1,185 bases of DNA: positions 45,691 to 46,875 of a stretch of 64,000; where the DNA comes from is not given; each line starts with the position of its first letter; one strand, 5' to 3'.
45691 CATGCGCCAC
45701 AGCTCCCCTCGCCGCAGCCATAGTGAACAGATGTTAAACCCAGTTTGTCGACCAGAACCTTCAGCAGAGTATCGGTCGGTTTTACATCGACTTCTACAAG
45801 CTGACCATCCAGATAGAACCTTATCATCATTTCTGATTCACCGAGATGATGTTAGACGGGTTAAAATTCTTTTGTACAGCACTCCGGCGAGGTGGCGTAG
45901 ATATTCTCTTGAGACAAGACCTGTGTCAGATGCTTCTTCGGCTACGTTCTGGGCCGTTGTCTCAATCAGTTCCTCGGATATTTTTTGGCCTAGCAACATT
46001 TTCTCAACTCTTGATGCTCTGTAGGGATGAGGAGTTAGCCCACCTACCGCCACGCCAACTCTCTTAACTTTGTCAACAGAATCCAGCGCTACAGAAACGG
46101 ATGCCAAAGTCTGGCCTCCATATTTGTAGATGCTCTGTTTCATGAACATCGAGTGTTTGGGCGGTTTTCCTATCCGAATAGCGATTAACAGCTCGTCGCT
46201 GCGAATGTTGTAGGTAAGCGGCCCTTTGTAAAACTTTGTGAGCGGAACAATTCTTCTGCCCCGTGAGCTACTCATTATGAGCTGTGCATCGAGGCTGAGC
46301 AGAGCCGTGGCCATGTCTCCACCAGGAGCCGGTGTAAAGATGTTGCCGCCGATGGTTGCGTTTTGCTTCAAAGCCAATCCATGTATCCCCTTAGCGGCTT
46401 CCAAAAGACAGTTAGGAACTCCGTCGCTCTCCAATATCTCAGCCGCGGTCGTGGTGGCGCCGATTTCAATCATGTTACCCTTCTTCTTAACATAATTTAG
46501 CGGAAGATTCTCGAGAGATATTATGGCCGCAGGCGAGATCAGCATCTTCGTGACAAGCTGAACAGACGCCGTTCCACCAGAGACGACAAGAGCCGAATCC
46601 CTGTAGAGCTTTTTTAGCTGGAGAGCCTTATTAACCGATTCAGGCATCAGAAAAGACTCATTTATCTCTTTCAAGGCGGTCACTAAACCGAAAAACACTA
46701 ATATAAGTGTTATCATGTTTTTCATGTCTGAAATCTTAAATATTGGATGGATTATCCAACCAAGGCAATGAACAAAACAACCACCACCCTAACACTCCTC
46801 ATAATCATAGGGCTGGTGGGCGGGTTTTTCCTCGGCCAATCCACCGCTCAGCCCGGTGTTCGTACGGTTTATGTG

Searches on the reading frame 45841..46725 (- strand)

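Call 88: search_protein_families(library=pfam, proteins=[window:45841-46725:-], max_evalue=0.001)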
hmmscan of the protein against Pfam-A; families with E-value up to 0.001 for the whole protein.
window:45841-46725:- (295 aa): 2 families
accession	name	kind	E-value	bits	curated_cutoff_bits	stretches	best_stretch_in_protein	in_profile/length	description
PF00941.27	FAD_binding_5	-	2.7e-33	115.6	27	1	25-185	5-167/170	FAD binding domain in molybdopterin dehydrogenase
PF03450.22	CO_deh_flav_C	-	7.8e-13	48.9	25.5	1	208-290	18-101/102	CO dehydrogenase flavoprotein C-terminal domain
